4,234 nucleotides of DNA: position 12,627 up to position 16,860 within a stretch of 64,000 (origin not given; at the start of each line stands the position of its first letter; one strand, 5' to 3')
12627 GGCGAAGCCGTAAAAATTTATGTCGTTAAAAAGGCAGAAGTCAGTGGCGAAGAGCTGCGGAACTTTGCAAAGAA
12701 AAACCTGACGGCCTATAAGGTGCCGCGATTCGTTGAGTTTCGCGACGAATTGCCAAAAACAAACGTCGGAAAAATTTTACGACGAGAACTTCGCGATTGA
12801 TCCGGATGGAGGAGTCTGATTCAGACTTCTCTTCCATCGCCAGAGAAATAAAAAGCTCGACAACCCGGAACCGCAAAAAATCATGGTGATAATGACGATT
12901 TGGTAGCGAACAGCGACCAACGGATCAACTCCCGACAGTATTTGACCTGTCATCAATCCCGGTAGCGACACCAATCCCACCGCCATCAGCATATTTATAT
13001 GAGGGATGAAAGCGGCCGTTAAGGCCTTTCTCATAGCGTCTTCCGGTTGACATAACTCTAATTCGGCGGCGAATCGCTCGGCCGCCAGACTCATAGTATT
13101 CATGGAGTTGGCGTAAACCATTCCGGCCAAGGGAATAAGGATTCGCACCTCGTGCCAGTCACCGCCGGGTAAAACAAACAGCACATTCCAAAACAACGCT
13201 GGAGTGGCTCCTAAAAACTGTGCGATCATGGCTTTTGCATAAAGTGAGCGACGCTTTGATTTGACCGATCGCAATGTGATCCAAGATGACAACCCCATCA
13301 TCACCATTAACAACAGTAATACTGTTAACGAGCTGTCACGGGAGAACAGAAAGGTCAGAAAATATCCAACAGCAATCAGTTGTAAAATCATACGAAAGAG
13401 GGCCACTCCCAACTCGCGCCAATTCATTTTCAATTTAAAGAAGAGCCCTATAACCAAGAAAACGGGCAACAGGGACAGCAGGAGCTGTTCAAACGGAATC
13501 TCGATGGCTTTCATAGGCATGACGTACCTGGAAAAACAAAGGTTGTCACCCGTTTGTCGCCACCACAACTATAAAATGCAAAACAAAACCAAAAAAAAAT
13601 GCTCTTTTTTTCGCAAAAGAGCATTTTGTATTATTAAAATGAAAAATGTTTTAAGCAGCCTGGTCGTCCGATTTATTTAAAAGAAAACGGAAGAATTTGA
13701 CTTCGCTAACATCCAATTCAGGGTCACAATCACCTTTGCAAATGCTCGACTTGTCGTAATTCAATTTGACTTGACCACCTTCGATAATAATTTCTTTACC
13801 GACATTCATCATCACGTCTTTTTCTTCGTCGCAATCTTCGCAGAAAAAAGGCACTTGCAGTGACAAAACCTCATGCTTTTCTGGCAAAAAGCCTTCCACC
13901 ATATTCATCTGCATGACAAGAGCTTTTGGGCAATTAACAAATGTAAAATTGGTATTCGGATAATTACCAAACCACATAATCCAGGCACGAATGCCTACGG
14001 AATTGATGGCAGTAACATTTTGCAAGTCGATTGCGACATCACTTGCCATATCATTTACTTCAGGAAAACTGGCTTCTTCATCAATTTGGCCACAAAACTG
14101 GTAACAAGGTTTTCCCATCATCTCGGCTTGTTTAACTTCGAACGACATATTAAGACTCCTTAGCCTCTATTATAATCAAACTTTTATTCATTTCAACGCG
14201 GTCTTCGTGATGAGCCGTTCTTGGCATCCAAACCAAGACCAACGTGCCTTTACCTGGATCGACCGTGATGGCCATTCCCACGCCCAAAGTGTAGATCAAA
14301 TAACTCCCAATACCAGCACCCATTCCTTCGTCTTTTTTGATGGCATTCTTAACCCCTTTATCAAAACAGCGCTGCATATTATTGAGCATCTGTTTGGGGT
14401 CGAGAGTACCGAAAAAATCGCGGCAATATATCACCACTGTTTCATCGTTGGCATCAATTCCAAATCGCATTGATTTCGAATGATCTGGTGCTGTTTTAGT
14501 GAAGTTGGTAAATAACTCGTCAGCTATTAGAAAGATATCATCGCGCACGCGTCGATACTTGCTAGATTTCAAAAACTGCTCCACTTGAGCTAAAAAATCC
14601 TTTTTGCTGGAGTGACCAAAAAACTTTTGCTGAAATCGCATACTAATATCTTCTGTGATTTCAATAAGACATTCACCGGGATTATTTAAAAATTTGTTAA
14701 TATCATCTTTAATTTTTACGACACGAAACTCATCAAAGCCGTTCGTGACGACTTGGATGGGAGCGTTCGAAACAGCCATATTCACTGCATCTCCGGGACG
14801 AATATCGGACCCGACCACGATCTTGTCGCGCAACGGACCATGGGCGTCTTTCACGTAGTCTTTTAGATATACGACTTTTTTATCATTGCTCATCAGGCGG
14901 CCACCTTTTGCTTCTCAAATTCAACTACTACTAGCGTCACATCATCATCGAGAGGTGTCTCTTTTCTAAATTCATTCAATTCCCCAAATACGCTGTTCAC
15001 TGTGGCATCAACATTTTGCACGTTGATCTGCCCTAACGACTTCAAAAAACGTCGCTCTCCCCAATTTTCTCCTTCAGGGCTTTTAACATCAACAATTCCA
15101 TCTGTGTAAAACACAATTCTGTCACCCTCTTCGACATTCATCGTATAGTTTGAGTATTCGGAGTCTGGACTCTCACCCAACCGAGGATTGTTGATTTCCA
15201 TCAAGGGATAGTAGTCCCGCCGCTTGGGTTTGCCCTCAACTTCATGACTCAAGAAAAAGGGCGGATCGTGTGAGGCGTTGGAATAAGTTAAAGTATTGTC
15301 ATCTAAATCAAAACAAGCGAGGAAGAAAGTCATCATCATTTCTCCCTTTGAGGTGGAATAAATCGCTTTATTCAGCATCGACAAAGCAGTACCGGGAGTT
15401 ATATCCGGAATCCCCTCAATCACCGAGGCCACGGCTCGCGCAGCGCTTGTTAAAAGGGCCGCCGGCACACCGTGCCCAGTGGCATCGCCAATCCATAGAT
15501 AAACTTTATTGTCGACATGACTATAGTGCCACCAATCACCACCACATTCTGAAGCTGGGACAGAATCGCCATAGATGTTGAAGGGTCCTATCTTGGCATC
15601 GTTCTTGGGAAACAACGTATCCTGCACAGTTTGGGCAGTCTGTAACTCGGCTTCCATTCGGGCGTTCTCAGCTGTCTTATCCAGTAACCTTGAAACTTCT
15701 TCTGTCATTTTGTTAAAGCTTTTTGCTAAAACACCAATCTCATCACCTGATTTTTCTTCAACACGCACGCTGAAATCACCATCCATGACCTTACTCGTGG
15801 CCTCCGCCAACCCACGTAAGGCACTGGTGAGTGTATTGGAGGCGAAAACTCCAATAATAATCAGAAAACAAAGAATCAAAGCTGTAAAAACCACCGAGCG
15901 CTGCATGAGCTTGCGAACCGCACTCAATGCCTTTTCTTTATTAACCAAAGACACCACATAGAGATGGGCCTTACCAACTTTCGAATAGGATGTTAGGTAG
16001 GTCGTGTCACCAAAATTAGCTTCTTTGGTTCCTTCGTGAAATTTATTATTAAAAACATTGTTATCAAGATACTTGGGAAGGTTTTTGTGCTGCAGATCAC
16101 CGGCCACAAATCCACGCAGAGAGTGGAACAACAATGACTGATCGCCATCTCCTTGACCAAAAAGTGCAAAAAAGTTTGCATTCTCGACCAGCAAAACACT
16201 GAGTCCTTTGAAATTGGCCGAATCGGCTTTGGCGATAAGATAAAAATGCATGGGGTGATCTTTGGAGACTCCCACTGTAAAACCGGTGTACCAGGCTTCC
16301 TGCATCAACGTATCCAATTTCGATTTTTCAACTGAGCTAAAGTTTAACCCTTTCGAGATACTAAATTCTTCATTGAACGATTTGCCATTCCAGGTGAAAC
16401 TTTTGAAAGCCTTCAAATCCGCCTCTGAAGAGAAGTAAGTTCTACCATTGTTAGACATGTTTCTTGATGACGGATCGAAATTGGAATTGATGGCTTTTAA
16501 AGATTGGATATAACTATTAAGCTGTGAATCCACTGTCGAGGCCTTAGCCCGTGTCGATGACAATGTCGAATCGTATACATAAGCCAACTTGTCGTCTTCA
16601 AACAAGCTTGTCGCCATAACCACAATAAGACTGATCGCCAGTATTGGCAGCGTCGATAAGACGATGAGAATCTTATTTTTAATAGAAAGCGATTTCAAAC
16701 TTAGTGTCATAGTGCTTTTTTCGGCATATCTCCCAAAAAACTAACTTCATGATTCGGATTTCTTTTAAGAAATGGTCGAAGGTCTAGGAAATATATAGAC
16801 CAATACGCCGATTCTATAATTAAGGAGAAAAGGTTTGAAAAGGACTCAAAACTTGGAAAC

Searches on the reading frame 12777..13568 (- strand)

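Call 6: search_protein_families(library=pfam, proteins=[window:12777-13568:-], max_evalue=0.1)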
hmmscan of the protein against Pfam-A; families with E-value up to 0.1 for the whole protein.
window:12777-13568:- (263 aa): 1 family
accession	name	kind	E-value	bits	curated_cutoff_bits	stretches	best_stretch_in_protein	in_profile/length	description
PF03649.18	UPF0014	-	7.5e-52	176.5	22.6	2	28-171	3-147/242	Uncharacterised protein family (UPF0014)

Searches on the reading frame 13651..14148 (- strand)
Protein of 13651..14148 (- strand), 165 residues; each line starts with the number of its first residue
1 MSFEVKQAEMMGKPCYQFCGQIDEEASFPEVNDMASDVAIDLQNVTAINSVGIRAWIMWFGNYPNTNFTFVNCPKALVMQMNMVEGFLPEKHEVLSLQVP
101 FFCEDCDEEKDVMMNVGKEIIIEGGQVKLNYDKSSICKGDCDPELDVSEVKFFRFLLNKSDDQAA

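Call 6: search_protein_families(library=pfam, proteins=[window:13651-14148:-], max_evalue=0.1)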
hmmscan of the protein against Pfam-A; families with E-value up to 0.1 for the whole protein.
window:13651-14148:- (165 aa): 0 families

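Call 10: search_protein_families(library=ncbifam, proteins=[window:13651-14148:-], max_evalue=1)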
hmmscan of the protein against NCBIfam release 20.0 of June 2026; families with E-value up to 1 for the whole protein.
window:13651-14148:- (165 aa): 0 families

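Call 49: find_related_loci(query=A6, collection=metagenome_contigs, flank=6000)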
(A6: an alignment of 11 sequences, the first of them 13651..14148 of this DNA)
Query A6 (165 aa) in metagenome_contigs; peptide patterns used: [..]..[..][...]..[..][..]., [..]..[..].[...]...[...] (x = any residue, [..] = any of these).
600 stretches matched a pattern (row limit reached: there are more); 417 encode a relative of the query (tblastn E <= 1e-3); the best 80 are kept; 80 distinct loci.
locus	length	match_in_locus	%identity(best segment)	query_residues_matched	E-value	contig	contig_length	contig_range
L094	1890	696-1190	75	1-165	2e-89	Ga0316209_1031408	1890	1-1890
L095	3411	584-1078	59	1-165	5e-67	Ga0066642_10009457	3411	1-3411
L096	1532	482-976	45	1-165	5e-49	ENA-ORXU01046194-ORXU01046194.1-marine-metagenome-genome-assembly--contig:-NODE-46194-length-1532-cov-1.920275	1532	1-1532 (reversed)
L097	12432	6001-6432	49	18-156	9e-41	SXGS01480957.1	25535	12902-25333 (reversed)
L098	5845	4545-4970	48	20-156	5e-40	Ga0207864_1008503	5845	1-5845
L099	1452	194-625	49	18-156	2e-40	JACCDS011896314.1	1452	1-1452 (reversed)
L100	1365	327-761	48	18-156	5e-40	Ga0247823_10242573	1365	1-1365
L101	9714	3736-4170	46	17-156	6e-38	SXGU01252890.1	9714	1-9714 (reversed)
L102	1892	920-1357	48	20-160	1e-37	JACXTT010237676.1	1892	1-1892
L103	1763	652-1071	48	18-156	8e-37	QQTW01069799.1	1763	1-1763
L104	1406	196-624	45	18-159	2e-36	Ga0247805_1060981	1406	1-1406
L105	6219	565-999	43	20-156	2e-32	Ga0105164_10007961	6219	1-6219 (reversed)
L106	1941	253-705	43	3-156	9e-32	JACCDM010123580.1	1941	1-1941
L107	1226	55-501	42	5-156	2e-32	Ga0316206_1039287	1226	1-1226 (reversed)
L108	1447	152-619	40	3-159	2e-30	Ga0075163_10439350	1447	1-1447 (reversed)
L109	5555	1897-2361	37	1-156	1e-29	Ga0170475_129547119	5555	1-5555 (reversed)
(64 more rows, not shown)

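Call 67: search_protein_families(library=pfam, proteins=[L109:786-1802:+, L109:2922-4610:-, L109:5-898:+, L109:4607-5548:-], max_evalue=0.01)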
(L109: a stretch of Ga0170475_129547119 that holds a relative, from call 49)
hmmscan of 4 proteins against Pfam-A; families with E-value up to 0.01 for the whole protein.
L109:786-1802:+ (338 aa): 4 families
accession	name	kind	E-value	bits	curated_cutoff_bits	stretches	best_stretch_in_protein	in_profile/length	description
PF00990.26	GGDEF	-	5.6e-31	107.9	23.8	1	174-332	1-161/161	Diguanylate cyclase, GGDEF domain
PF13188.13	PAS_8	-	9.9e-05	22.6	21.8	1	47-89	6-48/65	PAS domain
PF08448.16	PAS_4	-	0.0027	18.3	23.1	1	48-83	1-36/110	PAS fold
PF12860.13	PAS_7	-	0.0064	17.1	27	0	51-94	4-47/115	PAS fold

L109:2922-4610:- (562 aa): 5 families
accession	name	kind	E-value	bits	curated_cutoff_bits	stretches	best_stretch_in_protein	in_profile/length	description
PF13487.12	HD_5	-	4.2e-31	108.4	27.2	1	414-531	58-170/170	HD domain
PF01590.32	GAF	-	1.8e-09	38.7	22.4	1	36-212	4-131/133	GAF domain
PF01966.28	HD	-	9.1e-09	36.1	22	1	246-341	2-71/116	HD domain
PF13185.12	GAF_2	-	0.0014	19.3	28.6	1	33-214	3-135/136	GAF domain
PF11849.14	DUF3369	-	0.0037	18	27.2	0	194-223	139-168/168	Domain of unknown function (DUF3369)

L109:5-898:+ (297 aa): 1 family
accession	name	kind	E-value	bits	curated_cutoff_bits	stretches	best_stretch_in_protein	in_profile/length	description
PF13581.12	HATPase_c_2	-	0.00084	19.8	27.4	1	142-272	5-124/127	Histidine kinase-like ATPase domain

L109:4607-5548:- (313 aa): 0 families

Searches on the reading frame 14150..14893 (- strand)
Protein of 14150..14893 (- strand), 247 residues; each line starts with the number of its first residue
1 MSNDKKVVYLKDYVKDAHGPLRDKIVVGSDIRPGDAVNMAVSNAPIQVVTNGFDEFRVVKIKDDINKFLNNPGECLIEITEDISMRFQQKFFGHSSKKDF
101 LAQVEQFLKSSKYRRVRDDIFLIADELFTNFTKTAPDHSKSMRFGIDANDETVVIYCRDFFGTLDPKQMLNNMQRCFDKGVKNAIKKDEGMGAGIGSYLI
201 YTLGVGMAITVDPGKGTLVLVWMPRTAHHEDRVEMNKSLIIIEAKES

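Call 6: search_protein_families(library=pfam, proteins=[window:14150-14893:-], max_evalue=0.1)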
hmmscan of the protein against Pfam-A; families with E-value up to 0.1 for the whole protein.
window:14150-14893:- (247 aa): 2 families
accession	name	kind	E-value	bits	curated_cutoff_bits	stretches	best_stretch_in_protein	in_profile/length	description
PF13581.12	HATPase_c_2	-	0.0061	17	27.4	1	116-222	28-127/127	Histidine kinase-like ATPase domain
PF02518.31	HATPase_c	-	0.016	16.1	26.4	1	117-226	3-110/111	Histidine kinase-, DNA gyrase B-, and HSP90-like ATPase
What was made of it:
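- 14150..14893 (-): Locus 1 B1: GHKL kinase-like paralogue (247 aa). Weak HATPase_c_2 hit, E 0.006 (call 6).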

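Call 10: search_protein_families(library=ncbifam, proteins=[window:14150-14893:-], max_evalue=1)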
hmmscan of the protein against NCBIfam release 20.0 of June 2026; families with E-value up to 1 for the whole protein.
window:14150-14893:- (247 aa): 2 families
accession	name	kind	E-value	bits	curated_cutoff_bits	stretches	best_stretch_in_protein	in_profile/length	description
NF047405.1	SensHisKinSapS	equivalog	0.00081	18.9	550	1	121-231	229-339/341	two-component system sensor histidine kinase SapS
NF047703.1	slr1658_superfam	superfamily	0.071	12.5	100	1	99-158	37-105/185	slr1658 superfamily regulator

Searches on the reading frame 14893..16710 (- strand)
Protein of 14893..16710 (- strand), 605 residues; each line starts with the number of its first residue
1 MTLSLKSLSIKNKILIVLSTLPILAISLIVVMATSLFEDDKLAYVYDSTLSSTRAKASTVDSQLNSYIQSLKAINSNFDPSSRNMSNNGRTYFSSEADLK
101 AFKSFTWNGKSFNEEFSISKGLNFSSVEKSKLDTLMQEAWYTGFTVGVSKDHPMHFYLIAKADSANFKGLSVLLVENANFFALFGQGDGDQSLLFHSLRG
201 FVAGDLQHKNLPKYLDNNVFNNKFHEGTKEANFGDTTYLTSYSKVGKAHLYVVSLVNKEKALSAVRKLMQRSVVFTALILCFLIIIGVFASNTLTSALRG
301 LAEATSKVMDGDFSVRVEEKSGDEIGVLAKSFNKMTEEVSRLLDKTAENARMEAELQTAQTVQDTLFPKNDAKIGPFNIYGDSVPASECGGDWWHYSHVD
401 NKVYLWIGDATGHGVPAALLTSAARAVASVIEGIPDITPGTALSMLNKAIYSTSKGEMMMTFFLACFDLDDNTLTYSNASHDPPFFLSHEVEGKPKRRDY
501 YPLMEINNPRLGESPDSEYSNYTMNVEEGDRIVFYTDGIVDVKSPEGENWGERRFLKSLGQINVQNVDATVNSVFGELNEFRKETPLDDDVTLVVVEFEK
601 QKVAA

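Call 6: search_protein_families(library=pfam, proteins=[window:14893-16710:-], max_evalue=0.1)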
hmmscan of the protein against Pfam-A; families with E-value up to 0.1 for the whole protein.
window:14893-16710:- (605 aa): 3 families
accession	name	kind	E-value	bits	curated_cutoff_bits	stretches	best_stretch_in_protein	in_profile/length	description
PF07228.17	SpoIIE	-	1.2e-37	130.2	25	1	400-598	2-191/192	Stage II sporulation protein E (SpoIIE)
PF00672.30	HAMP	-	6.2e-13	49.3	25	1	290-339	2-51/53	HAMP domain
PF02743.24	dCache_1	-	0.045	13.7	45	0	45-89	7-50/240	Cache domain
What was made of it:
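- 14893..16710 (-): Locus 1 PP2C: a membrane-anchored HAMP-SpoIIE phosphatase (605 aa), the only PP2C in the window and the likely phosphatase for all three A proteins (inferred). Pfam SpoIIE 1.2e-37, HAMP 6e-13 (call 6).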
